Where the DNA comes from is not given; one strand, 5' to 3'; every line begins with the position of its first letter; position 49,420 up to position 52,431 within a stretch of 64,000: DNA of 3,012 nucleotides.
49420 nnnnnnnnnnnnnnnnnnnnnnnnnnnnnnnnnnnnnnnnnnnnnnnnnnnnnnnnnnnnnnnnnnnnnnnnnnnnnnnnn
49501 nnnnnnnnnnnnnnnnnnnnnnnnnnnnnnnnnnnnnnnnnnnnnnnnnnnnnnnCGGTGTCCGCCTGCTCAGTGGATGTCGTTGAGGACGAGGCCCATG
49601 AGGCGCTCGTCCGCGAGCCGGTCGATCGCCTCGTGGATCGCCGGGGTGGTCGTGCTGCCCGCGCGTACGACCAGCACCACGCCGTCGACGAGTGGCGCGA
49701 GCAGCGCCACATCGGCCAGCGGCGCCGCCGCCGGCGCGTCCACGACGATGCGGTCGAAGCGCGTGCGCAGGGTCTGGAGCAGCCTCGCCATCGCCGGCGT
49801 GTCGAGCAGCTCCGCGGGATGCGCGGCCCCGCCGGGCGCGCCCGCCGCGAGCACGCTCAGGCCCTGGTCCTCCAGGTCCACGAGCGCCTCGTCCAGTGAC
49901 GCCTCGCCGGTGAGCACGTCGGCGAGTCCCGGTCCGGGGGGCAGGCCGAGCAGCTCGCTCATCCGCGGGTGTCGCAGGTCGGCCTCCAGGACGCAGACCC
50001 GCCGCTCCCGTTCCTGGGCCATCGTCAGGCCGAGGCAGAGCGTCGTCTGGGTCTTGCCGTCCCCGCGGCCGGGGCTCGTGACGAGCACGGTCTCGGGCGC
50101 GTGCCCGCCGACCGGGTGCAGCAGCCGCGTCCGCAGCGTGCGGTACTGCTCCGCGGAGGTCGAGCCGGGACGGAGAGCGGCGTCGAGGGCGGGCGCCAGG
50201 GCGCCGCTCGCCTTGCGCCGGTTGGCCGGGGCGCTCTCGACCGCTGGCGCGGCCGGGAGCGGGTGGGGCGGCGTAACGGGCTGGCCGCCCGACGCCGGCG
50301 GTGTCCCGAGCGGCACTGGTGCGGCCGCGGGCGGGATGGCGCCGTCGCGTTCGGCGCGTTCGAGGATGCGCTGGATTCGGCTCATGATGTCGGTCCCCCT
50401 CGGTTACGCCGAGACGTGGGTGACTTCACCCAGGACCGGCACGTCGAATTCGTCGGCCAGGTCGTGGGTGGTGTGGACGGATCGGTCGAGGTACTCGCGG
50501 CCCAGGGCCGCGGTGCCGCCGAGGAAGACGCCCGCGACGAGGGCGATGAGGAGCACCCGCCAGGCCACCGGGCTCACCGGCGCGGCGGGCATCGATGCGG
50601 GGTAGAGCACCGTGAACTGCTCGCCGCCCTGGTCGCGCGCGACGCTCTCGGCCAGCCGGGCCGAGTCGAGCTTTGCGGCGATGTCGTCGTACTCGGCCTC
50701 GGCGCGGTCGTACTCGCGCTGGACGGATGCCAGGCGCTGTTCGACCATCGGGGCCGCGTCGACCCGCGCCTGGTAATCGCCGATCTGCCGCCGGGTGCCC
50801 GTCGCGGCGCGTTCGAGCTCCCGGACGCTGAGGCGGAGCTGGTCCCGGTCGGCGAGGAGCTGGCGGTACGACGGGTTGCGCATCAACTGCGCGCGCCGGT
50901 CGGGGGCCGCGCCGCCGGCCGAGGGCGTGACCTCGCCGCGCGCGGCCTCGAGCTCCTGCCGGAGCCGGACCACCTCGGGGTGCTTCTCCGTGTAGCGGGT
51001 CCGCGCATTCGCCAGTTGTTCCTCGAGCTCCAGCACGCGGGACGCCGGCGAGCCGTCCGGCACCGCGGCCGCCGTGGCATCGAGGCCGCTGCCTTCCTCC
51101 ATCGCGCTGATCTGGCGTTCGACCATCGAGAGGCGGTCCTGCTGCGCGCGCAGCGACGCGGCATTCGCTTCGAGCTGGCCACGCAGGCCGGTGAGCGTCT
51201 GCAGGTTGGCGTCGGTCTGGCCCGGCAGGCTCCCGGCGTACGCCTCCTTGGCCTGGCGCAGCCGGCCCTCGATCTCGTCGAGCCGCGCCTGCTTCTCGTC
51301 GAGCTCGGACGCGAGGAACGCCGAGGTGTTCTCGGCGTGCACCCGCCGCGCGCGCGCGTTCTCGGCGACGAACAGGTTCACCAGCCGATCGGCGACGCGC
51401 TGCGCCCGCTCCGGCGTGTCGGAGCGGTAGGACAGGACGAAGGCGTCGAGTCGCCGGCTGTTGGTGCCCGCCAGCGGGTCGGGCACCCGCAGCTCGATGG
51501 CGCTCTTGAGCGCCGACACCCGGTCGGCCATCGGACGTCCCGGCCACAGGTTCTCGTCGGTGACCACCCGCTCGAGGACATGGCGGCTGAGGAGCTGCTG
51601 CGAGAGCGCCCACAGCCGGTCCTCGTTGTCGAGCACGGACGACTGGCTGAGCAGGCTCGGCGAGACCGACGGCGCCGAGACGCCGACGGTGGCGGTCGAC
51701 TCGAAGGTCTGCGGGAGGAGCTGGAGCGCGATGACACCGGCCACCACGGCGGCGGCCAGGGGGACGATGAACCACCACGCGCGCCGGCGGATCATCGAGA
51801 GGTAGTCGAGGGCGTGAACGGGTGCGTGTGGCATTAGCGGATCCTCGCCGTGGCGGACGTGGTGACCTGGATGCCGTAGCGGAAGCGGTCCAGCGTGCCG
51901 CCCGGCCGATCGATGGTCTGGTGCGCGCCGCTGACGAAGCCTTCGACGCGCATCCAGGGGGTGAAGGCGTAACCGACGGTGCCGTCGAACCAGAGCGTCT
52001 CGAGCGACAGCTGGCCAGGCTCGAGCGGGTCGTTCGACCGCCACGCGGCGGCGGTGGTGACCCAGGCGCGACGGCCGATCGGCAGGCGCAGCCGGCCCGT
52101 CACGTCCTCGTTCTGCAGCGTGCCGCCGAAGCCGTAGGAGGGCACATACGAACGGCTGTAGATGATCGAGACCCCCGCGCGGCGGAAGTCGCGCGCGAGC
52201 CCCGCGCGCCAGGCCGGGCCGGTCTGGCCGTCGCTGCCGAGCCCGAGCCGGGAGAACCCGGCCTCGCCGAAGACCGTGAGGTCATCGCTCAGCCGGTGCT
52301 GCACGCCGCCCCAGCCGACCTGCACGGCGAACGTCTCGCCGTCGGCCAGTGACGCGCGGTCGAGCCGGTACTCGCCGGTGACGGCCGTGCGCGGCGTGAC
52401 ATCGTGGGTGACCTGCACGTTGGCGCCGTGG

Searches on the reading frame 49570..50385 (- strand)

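Call 6: search_protein_families(library=pfam, proteins=[window:49570-50385:-], max_evalue=0.01)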
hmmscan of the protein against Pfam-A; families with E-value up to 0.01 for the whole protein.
window:49570-50385:- (271 aa): 1 family
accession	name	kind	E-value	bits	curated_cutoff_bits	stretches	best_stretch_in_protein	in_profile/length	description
PF10609.15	ParA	-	0.0021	18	27.1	1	99-220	5-122/246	NUBPL iron-transfer P-loop NTPase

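Call 9: search_protein_families(library=ncbifam, proteins=[window:49570-50385:-], max_evalue=0.001)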
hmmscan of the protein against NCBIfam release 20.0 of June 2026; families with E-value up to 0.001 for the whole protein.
window:49570-50385:- (271 aa): 9 families
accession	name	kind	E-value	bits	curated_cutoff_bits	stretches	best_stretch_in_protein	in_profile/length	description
TIGR03018.1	pepcterm_TyrKin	hypoth_equivalog_domain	5.3e-39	133.7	230.65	1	74-268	8-207/207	XrtA-associated tyrosine autokinase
TIGR01007.1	eps_fam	subfamily_domain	4.2e-26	91.7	108.05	1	79-270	1-190/204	polysaccharide biosynthesis tyrosine autokinase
TIGR03029.1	EpsG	equivalog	6e-26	91.2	313.8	1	59-267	65-272/274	chain length determinant protein tyrosine kinase EpsG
TIGR01005.1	eps_transp_fam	subfamily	1.1e-23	83.4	411.7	1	62-257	513-703/754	exopolysaccharide transport protein family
NF007350.0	PRK09841.1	equivalog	9.1e-20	70.3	1248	1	71-270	505-703/726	tyrosine-protein kinase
NF008568.0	PRK11519.1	equivalog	1.5e-13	49.8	1068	1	72-270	501-698/720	tyrosine-protein kinase Wzc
TIGR01968.1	minD_bact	equivalog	1.5e-10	40.9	212.9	1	99-220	3-122/261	septum site-determining protein MinD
TIGR01969.1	minD_arch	subfamily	2e-10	40.3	201.75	1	100-269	3-169/251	cell division ATPase MinD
NF041546.1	ParA_partition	equivalog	0.00084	18.9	180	0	166-258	31-124/203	ParA family partition ATPase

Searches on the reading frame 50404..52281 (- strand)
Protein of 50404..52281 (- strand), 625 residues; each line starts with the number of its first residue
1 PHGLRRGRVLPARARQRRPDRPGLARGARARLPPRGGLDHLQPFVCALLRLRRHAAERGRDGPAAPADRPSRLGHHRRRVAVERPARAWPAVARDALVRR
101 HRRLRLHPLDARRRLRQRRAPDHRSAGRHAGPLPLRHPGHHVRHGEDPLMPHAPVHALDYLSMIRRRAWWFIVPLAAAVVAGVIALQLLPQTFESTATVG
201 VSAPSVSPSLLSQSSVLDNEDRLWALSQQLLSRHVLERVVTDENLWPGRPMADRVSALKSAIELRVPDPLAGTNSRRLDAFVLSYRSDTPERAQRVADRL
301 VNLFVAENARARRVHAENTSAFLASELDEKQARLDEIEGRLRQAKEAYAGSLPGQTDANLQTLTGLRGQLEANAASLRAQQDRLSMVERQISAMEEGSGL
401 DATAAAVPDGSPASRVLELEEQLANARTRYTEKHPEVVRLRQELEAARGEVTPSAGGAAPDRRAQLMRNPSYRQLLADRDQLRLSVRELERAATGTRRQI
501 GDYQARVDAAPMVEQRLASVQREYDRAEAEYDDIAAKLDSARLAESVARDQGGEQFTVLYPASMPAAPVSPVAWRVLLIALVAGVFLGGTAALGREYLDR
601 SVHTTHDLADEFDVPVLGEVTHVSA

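Call 6: search_protein_families(library=pfam, proteins=[window:50404-52281:-], max_evalue=0.01)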
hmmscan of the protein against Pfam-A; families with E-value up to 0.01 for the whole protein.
window:50404-52281:- (625 aa): 1 family
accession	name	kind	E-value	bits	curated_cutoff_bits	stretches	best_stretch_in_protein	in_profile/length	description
PF02706.20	Wzz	-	6.4e-08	33.2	25.5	1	161-242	9-90/91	Chain length determinant protein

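Call 9: search_protein_families(library=ncbifam, proteins=[window:50404-52281:-], max_evalue=0.001)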
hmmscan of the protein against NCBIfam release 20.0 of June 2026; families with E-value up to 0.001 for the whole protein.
window:50404-52281:- (625 aa): 7 families
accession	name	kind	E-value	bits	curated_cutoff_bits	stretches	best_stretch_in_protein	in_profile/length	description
TIGR03007.1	pepcterm_ChnLen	equivalog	6.7e-72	242.3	278.85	1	158-624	4-464/498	XrtA system polysaccharide chain length determinant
TIGR03017.1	EpsF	equivalog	3.6e-13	49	422.75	1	274-620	127-443/444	chain length determinant protein EpsF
TIGR01006.1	polys_exp_MPA1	subfamily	6.4e-12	45.4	296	1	504-622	107-223/226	CspC family polysaccharide chain length determinant protein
NF041864.1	EpsV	equivalog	4.2e-06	25.6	800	1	413-620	288-481/484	PCP family exopolysaccharide biosynthesis protein EpsV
NF045487.1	ASRP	equivalog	5.9e-06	25.2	300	1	308-447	146-275/593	archaea-specific SMC-related protein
TIGR01005.1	eps_transp_fam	subfamily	2.7e-05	22.6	411.7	1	265-611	141-468/754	exopolysaccharide transport protein family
TIGR02168.1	SMC_prok_B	equivalog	0.00038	18.3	567.35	1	309-542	272-497/1181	chromosome segregation protein SMC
